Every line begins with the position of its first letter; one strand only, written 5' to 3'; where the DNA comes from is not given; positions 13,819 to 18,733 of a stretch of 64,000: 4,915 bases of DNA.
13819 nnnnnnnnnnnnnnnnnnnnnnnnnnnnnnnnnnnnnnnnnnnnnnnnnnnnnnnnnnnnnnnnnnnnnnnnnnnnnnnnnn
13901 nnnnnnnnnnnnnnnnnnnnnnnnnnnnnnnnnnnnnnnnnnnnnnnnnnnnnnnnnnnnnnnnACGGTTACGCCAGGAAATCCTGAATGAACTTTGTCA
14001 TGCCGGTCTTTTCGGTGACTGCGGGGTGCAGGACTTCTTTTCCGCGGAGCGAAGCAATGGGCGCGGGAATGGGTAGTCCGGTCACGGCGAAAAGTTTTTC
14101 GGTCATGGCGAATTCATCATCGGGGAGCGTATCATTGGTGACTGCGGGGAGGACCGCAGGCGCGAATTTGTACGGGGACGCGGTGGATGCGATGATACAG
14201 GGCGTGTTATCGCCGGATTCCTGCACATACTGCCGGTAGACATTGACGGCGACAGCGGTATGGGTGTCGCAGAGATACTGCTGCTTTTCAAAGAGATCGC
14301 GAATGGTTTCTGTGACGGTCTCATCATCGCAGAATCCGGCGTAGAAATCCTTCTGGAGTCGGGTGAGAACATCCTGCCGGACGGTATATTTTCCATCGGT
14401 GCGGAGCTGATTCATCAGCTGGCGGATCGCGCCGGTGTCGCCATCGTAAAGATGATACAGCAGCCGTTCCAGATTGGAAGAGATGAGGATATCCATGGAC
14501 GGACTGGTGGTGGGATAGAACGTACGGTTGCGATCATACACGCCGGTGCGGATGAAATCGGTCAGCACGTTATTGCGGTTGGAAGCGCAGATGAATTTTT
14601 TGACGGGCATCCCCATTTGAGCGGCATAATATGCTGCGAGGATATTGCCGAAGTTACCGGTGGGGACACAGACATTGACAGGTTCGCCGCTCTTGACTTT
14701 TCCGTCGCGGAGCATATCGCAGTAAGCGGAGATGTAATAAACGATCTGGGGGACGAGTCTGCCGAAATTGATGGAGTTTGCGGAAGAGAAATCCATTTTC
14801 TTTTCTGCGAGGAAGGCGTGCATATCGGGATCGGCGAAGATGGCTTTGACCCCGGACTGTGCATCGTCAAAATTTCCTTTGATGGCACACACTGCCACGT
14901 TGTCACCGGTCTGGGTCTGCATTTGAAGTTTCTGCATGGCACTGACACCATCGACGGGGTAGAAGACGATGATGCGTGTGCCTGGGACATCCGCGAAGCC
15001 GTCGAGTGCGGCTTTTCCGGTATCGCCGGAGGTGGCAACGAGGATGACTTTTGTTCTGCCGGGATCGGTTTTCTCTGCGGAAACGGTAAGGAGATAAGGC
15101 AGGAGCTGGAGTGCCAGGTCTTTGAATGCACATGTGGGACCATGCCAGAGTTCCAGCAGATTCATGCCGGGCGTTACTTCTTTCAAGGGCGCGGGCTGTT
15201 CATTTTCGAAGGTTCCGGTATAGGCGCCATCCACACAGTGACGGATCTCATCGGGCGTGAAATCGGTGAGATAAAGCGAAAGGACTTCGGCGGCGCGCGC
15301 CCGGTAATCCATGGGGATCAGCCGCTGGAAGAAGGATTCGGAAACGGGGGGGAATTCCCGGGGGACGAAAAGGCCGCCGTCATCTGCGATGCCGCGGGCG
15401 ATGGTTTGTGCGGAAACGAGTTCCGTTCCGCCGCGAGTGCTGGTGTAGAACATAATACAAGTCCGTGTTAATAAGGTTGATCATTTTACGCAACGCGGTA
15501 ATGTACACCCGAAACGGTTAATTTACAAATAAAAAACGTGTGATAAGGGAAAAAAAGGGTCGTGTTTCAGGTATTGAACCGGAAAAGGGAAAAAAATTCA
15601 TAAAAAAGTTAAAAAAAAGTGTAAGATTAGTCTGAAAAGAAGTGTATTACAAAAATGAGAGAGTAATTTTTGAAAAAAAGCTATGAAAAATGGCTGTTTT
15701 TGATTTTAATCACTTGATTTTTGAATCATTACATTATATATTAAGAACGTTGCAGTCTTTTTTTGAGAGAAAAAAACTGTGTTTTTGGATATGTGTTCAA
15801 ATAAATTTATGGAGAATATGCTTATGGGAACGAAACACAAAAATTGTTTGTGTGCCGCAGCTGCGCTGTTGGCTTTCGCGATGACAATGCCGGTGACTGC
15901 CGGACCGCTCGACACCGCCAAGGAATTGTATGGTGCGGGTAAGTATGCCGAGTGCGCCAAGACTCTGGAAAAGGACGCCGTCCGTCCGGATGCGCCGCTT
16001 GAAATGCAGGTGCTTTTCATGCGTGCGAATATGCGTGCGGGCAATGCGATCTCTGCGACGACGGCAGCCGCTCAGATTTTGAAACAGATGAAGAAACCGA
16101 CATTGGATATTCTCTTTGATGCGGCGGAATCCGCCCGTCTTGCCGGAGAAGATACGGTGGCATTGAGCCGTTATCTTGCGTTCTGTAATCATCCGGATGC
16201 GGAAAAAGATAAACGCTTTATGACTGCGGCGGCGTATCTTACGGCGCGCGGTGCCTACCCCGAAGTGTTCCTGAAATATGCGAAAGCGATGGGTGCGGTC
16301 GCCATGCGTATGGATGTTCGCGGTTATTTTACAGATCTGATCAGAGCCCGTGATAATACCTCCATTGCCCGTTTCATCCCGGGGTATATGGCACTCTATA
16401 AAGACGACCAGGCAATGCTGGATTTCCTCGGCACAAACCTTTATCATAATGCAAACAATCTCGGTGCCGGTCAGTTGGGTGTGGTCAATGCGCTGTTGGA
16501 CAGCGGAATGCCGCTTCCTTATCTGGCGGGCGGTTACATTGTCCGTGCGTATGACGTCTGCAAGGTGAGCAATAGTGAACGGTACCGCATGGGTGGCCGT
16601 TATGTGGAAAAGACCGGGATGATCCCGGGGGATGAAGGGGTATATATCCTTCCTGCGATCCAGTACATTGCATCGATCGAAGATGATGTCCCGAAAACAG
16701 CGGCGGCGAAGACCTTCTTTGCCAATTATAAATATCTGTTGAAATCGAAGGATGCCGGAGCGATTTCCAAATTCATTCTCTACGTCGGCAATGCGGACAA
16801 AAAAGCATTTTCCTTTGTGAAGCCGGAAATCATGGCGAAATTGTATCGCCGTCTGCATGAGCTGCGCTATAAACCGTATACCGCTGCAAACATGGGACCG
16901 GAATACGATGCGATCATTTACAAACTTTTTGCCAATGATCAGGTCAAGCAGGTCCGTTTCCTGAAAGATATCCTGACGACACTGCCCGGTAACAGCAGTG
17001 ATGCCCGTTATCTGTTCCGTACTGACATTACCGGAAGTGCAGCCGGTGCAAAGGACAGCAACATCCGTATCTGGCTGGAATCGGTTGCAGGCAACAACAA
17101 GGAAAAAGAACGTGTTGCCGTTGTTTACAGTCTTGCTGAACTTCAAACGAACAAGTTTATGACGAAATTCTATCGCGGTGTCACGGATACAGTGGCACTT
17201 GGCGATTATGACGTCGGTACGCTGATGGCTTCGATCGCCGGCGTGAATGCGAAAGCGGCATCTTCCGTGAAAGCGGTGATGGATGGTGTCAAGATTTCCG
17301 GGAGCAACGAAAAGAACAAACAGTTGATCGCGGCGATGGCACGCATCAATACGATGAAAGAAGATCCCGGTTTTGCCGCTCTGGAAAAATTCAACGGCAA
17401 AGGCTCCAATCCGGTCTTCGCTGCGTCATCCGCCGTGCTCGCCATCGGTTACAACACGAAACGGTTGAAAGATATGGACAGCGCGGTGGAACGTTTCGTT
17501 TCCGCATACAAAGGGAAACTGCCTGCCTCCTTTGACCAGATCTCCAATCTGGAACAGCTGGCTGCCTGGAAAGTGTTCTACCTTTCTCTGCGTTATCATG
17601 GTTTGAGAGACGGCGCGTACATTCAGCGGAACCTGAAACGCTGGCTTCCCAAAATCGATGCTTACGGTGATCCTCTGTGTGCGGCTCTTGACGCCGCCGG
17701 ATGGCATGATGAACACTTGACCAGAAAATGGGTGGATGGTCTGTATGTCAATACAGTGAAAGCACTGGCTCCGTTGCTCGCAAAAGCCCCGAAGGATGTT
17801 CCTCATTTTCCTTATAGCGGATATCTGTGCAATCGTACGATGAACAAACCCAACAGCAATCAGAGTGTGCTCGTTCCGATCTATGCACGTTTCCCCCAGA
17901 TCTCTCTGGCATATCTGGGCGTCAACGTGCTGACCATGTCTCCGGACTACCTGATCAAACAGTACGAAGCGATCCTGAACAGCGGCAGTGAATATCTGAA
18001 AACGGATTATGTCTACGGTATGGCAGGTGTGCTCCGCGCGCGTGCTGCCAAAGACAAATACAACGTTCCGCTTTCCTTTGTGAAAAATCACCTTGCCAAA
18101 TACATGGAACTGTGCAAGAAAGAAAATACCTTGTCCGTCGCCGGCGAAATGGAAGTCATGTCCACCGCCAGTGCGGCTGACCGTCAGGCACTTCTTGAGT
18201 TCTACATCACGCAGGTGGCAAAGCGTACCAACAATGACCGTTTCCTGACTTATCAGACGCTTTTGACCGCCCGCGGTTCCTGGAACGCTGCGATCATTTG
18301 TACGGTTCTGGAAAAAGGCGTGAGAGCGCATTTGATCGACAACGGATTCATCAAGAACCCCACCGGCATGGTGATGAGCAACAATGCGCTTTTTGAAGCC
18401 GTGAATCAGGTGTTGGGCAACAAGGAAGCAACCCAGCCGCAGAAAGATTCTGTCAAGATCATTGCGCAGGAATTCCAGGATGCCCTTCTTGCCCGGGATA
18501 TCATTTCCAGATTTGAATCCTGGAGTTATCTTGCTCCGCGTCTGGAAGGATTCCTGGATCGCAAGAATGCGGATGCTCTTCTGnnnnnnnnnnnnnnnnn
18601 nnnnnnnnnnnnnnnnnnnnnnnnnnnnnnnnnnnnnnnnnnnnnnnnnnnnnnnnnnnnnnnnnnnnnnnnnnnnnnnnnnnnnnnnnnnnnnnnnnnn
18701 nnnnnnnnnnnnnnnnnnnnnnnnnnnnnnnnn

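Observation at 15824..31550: Eight-gene ExbB/ExbD-powered envelope locus built around a 2552-aa TPR / beta-module / lectin-like protein, with no TonB C-domain and no TonB-dependent receptor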

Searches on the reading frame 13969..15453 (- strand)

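Call 8: search_protein_families(library=pfam, proteins=[window:13969-15453:-], max_evalue=0.001)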
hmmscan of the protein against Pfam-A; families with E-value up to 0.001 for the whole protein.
window:13969-15453:- (494 aa): 3 families
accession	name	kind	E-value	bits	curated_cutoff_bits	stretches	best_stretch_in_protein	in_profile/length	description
PF14821.11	Thr_synth_N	-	2e-17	63.6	25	1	3-78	2-79/79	Threonine synthase N terminus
PF00291.31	PALP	-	2.1e-14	54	35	1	103-413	30-283/295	Pyridoxal-phosphate dependent enzyme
PF24857.1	THR4_C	-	3e-08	34.1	27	1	399-442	1-45/85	Threonine synthase, C-terminal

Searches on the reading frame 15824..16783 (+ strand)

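Call 73: search_protein_families(library=pfam, proteins=[window:15824-16783:+], max_evalue=0.5)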
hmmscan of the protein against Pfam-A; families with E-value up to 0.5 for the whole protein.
window:15824-16783:+ (320 aa): 2 families
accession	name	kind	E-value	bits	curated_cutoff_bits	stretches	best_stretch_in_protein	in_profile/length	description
PF01619.24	Pro_dh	-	0.087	12.8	27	1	62-167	55-150/278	Proline dehydrogenase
PF09485.15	CRISPR_Cse2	-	0.13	13.2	24.6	1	119-206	25-118/137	CRISPR-associated protein Cse2 (CRISPR_cse2)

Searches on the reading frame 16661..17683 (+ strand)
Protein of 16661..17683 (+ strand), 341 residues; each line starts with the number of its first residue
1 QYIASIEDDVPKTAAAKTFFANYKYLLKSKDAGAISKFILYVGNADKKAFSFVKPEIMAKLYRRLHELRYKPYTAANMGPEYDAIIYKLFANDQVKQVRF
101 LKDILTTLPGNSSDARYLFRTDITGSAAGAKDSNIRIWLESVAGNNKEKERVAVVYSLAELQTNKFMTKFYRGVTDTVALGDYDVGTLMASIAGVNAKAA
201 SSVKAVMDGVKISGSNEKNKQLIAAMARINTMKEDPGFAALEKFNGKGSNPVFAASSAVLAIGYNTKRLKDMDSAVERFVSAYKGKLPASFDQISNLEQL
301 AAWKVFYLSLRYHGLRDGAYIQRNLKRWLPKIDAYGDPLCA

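Call 73: search_protein_families(library=pfam, proteins=[window:16661-17683:+], max_evalue=0.5)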
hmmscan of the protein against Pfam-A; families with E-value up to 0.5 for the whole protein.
window:16661-17683:+ (341 aa): 1 family
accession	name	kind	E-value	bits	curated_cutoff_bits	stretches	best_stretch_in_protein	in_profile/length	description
PF25501.1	DUF7914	-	0.19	10.8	27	1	128-207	224-298/403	Domain of unknown function (DUF7914)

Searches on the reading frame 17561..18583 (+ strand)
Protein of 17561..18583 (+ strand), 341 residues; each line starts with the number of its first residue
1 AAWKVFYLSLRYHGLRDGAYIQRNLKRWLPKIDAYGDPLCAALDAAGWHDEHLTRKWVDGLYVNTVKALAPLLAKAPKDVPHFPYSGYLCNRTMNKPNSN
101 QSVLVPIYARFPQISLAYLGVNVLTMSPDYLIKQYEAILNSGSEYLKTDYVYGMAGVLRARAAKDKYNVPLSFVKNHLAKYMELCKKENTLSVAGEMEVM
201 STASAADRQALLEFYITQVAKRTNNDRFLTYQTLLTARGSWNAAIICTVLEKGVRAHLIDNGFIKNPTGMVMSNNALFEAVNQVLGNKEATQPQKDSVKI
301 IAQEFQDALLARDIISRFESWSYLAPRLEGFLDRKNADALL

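Call 73: search_protein_families(library=pfam, proteins=[window:17561-18583:+], max_evalue=0.5)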
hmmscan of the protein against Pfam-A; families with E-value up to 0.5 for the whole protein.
window:17561-18583:+ (341 aa): 1 family
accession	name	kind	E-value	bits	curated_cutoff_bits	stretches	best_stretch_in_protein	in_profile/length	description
PF03834.20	Rad10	-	0.17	12.2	28.1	0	4-27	39-61/115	Binding domain of DNA repair protein Ercc1 (rad10/Swi10)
